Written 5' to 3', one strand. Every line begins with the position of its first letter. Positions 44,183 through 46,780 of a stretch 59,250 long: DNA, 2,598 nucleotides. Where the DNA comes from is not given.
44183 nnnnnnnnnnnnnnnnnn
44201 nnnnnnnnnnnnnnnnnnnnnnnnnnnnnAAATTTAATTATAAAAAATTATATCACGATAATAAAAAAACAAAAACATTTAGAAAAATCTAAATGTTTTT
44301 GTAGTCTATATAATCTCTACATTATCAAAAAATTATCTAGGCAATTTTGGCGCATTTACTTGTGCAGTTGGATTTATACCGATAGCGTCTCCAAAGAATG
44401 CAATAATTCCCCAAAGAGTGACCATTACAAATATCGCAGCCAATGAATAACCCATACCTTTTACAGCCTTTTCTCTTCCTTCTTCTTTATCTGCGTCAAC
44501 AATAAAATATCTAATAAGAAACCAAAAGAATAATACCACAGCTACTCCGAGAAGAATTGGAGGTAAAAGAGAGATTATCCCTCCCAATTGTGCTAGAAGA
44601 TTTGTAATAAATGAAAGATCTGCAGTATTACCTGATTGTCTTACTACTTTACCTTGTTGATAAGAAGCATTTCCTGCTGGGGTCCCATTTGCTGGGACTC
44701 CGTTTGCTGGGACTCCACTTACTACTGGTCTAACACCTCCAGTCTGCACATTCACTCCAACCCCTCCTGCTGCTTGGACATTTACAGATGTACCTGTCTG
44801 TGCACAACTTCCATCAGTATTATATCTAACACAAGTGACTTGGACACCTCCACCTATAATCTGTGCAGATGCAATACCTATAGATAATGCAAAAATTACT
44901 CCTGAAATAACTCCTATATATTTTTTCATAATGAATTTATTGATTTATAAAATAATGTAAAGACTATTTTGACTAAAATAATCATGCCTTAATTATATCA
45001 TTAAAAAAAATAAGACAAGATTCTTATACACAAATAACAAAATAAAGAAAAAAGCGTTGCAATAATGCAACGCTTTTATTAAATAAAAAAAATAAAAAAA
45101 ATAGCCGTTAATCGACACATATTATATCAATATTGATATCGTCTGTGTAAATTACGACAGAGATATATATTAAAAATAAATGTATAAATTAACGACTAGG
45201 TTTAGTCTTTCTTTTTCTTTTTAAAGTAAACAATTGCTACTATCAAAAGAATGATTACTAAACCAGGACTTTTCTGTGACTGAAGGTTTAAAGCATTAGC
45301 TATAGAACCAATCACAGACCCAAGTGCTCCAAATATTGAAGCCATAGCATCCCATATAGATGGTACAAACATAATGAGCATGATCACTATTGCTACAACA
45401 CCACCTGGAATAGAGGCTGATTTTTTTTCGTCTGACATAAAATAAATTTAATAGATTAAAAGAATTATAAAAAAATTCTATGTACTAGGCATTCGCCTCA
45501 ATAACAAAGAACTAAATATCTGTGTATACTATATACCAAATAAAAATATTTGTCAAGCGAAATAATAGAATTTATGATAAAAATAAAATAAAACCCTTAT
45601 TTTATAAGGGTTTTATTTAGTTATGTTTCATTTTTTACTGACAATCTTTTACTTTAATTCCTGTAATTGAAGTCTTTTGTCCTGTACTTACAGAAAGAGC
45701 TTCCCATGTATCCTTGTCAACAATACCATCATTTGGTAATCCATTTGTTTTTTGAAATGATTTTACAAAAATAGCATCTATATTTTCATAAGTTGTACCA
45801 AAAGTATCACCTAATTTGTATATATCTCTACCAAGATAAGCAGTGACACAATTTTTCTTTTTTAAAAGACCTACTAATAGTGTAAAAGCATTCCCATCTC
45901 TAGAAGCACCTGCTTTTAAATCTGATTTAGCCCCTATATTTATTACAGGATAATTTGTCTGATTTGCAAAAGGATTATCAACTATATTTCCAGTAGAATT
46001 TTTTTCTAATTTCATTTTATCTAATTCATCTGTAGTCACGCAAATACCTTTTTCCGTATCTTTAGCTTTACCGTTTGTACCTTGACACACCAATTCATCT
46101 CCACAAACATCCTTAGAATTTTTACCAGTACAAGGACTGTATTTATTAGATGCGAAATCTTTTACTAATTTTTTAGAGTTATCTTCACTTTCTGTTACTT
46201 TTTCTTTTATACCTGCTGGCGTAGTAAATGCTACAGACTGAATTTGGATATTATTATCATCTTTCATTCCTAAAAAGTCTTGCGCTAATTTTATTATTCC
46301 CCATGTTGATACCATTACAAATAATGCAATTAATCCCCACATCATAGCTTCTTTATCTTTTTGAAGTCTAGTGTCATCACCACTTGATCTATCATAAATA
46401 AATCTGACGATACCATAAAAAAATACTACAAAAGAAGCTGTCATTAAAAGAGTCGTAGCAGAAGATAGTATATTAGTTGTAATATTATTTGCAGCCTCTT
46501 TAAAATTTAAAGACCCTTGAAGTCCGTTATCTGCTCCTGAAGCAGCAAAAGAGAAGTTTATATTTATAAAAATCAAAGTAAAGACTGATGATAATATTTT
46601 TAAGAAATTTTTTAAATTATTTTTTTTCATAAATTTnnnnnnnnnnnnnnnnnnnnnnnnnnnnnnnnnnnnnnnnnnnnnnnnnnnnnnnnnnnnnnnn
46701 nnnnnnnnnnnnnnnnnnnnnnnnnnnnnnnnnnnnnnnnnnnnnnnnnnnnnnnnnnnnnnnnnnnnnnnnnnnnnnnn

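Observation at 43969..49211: Array of proteins built on a shared VirB2/TrbC-like helix-loop-helix pilin module with different extracellular heads and no secretion ATPase nearby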

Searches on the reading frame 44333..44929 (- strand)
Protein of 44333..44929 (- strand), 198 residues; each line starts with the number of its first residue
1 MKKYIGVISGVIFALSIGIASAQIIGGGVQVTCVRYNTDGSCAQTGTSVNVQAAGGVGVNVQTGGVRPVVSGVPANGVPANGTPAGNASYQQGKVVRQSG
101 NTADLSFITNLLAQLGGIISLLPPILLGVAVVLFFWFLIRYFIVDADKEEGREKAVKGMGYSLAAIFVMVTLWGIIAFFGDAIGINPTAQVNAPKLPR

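Call 3: search_protein_families(library=pfam, proteins=[window:44333-44929:-], max_evalue=1)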
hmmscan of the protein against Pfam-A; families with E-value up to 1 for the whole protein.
window:44333-44929:- (198 aa): 4 families
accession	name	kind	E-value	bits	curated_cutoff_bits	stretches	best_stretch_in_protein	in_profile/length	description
PF18895.5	T4SS_pilin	-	0.00017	22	26.6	1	109-179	6-71/71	Type IV secretion system pilin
PF25231.1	DUF7847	-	0.039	13.7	28.7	1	106-191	83-165/252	Domain of unknown function (DUF7847)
PF10999.13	DUF2839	-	0.32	11.8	22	0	163-184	44-65/67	Protein of unknown function (DUF2839)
PF20990.2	DUF2207_C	-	0.61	10.2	33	1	30-154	163-199/247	Predicted membrane protein (DUF2207) C-terminal domain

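Call 4: search_protein_families(library=ncbifam, proteins=[window:44333-44929:-], max_evalue=1)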
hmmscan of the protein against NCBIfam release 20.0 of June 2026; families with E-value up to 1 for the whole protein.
window:44333-44929:- (198 aa): 1 family
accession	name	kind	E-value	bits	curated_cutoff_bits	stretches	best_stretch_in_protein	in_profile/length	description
NF041554.1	SA1362_fam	subfamily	0.53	10.5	42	1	108-148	17-54/70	SA1362 family protein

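Call 70: search_protein_families(library=phrogs, proteins=[window:44333-44929:-], max_evalue=0.01)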
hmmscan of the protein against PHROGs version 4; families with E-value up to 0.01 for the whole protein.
window:44333-44929:- (198 aa): 0 families

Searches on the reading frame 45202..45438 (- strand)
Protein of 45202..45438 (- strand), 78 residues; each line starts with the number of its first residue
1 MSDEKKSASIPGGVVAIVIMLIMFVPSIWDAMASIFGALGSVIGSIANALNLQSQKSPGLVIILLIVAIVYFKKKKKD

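Call 3: search_protein_families(library=pfam, proteins=[window:45202-45438:-], max_evalue=1)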
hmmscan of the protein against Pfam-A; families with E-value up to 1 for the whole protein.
window:45202-45438:- (78 aa): 4 families
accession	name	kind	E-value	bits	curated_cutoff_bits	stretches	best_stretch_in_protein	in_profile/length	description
PF03594.19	BenE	-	0.0068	15.8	27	1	14-68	301-355/378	Benzoate membrane transport protein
PF12036.14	DUF3522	-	0.075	13.6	29.3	1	15-73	82-138/188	Protein of unknown function (DUF3522)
PF15012.11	DUF4519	-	0.23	12.1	27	1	61-76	40-55/56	Domain of unknown function (DUF4519)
PF00746.26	Gram_pos_anchor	-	0.46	10.9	20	1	61-78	25-42/43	LPXTG cell wall anchor motif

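Call 4: search_protein_families(library=ncbifam, proteins=[window:45202-45438:-], max_evalue=1)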
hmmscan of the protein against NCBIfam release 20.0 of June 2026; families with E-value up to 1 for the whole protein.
window:45202-45438:- (78 aa): 6 families
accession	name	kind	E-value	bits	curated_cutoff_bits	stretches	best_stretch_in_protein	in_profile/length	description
NF041738.1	GG_III-CTERM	domain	0.0055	16.6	22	1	59-77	9-27/28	GGIII-like transmembrane region-containing protein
TIGR01167.1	LPXTG_anchor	domain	0.095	13.4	15.9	1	59-77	17-33/34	LPXTG cell wall anchor domain-containing protein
NF035925.1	Geo26A_fam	subfamily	0.1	12.4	40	1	3-55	132-186/197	geobacillin-26 family protein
NF052591.1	ArlG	equivalog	0.17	11.9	110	1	19-56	7-43/148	archaellum stator protein ArlG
NF045529.2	Heimdall-CTERM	domain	0.24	11.9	24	1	60-77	11-26/26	Heimdall-CTERM domain-containing surface protein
NF011430.0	PRK14861.1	subfamily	0.4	10.2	62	0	9-27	6-24/61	twin arginine translocase protein A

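Call 70: search_protein_families(library=phrogs, proteins=[window:45202-45438:-], max_evalue=0.01)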
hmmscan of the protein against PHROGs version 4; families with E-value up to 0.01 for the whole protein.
window:45202-45438:- (78 aa): 0 families

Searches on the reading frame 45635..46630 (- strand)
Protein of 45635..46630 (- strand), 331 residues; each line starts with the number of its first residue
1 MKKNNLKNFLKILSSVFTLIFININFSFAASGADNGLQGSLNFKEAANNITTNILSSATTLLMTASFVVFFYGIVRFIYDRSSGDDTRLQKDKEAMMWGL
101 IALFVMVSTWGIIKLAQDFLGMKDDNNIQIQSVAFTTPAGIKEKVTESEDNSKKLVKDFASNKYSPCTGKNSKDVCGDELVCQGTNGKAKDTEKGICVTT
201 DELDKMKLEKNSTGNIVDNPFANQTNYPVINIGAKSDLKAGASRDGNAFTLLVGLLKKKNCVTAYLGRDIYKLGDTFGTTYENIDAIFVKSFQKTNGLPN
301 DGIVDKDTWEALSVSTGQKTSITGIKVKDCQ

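Call 3: search_protein_families(library=pfam, proteins=[window:45635-46630:-], max_evalue=1)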
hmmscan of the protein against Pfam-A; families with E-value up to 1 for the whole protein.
window:45635-46630:- (331 aa): 3 families
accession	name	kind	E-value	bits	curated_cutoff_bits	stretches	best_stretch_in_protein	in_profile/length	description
PF01471.23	PG_binding_1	-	1.6e-06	28.6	23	1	289-312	34-57/57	Putative peptidoglycan binding domain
PF18895.5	T4SS_pilin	-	9.6e-06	26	26.6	1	45-114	3-69/71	Type IV secretion system pilin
PF05545.16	FixQ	-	0.087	13.2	29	1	54-83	5-34/49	Cbb3-type cytochrome oxidase component FixQ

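Call 4: search_protein_families(library=ncbifam, proteins=[window:45635-46630:-], max_evalue=1)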
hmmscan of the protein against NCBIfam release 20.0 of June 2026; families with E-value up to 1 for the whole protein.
window:45635-46630:- (331 aa): 7 families
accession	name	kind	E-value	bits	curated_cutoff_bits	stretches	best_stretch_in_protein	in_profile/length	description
NF045849.1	ICE_MMCAP2_0565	equivalog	8.4e-06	25.4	40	1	45-116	7-76/80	Mbov_0395 family pilin-like conjugal transfer protein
TIGR02869.1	spore_SleB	equivalog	5.7e-05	23.1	236.5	1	281-321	37-77/201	spore cortex-lytic enzyme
NF052335.1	PdgHdaseHSB129560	equivalog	0.00051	19.5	500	1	288-316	237-265/330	peptidoglycan hydrolase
NF052336.1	PdgHdaseHSB100310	equivalog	0.0017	17.8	500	1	288-315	222-249/316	peptidoglycan hydrolase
NF007891.0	PRK10594.1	equivalog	0.0068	15.3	425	1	287-325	324-362/617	L,D-transpeptidase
NF041554.1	SA1362_fam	subfamily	0.011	15.8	42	1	49-86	19-56/70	SA1362 family protein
NF045846.1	MSC0882_dom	subfamily_domain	0.43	9.7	60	1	14-81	118-185/244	MSC_0882 family membrane protein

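Call 70: search_protein_families(library=phrogs, proteins=[window:45635-46630:-], max_evalue=0.01)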
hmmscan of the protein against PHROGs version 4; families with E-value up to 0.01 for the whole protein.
window:45635-46630:- (331 aa): 2 families
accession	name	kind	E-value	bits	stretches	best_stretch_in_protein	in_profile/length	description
phrog_1493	-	lysis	0.00064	20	1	281-322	274-315/394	endolysin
phrog_2649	-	lysis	0.0015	19.5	1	288-317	211-240/261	endolysin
